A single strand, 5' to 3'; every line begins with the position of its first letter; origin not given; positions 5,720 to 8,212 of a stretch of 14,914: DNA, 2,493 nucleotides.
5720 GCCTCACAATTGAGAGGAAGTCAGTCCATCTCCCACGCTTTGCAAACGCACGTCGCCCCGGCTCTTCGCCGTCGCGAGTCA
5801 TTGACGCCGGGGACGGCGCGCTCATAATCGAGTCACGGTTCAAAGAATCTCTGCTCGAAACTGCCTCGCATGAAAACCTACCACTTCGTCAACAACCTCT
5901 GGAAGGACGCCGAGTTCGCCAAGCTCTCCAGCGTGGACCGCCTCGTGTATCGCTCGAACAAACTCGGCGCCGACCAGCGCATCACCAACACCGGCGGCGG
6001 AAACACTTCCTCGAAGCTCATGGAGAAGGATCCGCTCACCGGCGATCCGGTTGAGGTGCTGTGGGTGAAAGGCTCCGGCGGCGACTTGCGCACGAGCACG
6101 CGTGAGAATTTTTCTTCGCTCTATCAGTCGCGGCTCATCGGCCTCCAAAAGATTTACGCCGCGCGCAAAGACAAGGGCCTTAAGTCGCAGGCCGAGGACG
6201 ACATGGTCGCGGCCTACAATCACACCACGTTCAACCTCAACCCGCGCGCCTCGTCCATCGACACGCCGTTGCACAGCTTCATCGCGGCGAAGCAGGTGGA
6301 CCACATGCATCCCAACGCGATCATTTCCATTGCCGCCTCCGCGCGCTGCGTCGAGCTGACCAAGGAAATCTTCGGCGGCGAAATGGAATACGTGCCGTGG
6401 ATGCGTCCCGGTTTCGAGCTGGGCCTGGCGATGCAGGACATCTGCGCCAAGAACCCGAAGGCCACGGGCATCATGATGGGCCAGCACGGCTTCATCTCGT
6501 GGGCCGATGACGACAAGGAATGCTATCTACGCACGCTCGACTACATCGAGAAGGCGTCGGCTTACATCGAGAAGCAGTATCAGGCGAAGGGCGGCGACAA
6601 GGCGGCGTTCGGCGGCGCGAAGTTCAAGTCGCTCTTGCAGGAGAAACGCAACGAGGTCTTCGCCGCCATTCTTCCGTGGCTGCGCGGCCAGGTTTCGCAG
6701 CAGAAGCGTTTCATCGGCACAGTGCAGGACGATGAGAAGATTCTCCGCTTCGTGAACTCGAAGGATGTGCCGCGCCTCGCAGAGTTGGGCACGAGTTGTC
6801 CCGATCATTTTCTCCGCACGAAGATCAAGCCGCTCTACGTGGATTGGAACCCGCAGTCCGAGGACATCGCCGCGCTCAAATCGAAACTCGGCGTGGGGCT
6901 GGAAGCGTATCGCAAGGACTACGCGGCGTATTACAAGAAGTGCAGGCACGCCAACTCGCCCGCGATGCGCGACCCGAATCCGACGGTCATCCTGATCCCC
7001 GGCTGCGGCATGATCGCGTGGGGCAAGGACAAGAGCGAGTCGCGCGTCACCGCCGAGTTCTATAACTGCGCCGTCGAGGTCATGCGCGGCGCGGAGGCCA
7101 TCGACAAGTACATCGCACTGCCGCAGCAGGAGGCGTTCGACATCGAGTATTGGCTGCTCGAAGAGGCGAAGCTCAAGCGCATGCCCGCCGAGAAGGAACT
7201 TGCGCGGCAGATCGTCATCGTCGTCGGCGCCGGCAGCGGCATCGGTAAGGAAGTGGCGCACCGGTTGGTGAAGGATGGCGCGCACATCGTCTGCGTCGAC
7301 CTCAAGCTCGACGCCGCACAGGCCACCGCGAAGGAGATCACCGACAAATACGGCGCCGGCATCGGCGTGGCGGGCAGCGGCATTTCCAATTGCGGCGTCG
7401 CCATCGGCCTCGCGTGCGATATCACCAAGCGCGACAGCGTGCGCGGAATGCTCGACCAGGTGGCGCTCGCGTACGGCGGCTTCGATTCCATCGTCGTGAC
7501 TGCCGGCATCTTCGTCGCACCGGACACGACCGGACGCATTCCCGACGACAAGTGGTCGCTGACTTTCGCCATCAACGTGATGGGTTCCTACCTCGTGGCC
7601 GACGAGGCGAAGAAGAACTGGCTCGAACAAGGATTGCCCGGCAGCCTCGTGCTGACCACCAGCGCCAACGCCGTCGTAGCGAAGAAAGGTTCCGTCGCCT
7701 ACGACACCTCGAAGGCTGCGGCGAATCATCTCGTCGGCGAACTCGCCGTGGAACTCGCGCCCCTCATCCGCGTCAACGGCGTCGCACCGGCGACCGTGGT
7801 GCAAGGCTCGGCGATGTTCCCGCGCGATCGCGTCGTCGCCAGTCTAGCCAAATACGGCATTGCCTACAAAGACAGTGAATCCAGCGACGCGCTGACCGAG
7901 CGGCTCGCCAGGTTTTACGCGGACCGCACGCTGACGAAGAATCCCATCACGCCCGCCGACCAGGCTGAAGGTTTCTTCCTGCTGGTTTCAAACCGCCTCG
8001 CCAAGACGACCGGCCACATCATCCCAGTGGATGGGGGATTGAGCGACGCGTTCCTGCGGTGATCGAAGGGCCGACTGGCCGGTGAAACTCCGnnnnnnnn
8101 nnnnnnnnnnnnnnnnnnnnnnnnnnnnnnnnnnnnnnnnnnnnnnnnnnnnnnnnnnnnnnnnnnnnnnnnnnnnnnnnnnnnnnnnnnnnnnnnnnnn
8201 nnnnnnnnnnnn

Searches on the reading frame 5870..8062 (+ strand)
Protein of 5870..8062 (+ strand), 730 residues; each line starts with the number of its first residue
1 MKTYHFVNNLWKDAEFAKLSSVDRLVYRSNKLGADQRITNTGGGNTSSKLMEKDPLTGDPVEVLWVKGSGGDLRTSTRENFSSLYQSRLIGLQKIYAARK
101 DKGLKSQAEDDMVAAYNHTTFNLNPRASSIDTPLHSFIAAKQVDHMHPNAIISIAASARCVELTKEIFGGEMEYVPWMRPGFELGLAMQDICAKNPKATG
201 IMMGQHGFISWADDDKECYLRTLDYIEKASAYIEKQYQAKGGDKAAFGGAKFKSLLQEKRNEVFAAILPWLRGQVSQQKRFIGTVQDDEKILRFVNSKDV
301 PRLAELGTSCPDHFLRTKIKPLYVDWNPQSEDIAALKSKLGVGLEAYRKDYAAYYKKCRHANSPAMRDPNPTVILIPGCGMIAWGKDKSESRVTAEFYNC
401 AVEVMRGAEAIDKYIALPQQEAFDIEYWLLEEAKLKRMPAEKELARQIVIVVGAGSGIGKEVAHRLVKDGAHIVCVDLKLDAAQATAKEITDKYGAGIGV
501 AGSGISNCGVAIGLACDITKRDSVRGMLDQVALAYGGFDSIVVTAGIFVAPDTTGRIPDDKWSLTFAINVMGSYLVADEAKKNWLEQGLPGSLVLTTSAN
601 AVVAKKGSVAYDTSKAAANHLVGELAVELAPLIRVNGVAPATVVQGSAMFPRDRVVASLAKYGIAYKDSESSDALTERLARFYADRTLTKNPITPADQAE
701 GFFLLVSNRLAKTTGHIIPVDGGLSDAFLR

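Call 5: search_protein_families(library=pfam, proteins=[window:5870-8062:+], max_evalue=0.01)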
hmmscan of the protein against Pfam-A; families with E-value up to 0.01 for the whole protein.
window:5870-8062:+ (730 aa): 4 families
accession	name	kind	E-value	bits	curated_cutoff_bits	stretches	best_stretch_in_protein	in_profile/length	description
PF13561.12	adh_short_C2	-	1.3e-32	113.8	27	2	453-644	1-177/236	Enoyl-(Acyl carrier protein) reductase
PF00106.31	adh_short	-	2e-32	112.7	26.6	1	447-643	1-182/195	short chain dehydrogenase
PF00596.27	Aldolase_II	-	9.4e-13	48.9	22.2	1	30-224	7-174/183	Class II Aldolase and Adducin N-terminal domain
PF08659.16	KR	-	2.4e-06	28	22.6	1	449-623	3-157/180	KR domain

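Call 6: search_protein_families(library=ncbifam, proteins=[window:5870-8062:+], max_evalue=0.01)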
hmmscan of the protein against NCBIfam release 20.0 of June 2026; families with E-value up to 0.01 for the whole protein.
window:5870-8062:+ (730 aa): 212 families (the best 25 are shown)
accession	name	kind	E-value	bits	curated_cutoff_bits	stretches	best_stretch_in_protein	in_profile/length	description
NF006189.0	PRK08324.1-3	equivalog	0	1085.6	634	1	4-730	7-701/701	bifunctional rhamnulose-1-phosphate aldolase/short-chain dehydrogenase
TIGR02632.1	RhaD_aldol-ADH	equivalog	5.4e-303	1006.6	567.75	1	22-730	1-676/676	bifunctional rhamnulose-1-phosphate aldolase/short-chain dehydrogenase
NF006191.0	PRK08324.1-5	equivalog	3.9e-221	736.2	1240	1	2-730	6-706/706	bifunctional aldolase/short-chain dehydrogenase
NF006188.0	PRK08324.1-1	equivalog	1.6e-189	631.4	1152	1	20-730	5-679/679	bifunctional aldolase/short-chain dehydrogenase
NF006190.0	PRK08324.1-4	equivalog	2.8e-188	627.2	1014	1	7-730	2-689/689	bifunctional aldolase/short-chain dehydrogenase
NF006195.0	PRK08324.2-3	equivalog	2.9e-119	399.3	931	1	18-730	21-678/678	bifunctional aldolase/short-chain dehydrogenase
NF006192.0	PRK08324.1-6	equivalog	3.6e-112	376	639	1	26-730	30-685/685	bifunctional aldolase/short-chain dehydrogenase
NF006194.0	PRK08324.2-2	equivalog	1.6e-101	341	686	1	25-730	27-703/703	bifunctional aldolase/short-chain dehydrogenase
NF006196.0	PRK08324.2-4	equivalog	2.4e-100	336.8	831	1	8-723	2-652/657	bifunctional aldolase/short-chain dehydrogenase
NF006193.0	PRK08324.2-1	subfamily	3.9e-88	296.3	1213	1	22-730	27-705/705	bifunctional aldolase/short-chain dehydrogenase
NF006197.0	PRK08324.2-5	equivalog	1.3e-43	149.3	627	1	9-481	3-456/583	bifunctional aldolase/short-chain dehydrogenase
NF005559.1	PRK07231.1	subfamily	4.4e-37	127.9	215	1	444-724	2-247/249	glucose 1-dehydrogenase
NF004791.0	PRK06138.1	equivalog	7e-30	104.2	312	1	443-725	2-250/252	SDR family oxidoreductase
TIGR03971.1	SDR_subfam_1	subfamily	9e-30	103.9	300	1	446-724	3-268/271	mycofactocin-coupled SDR family oxidoreductase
NF005309.0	PRK06841.1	subfamily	1.8e-27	96.5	286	1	441-643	10-194/255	GolD/DthD family dehydrogenase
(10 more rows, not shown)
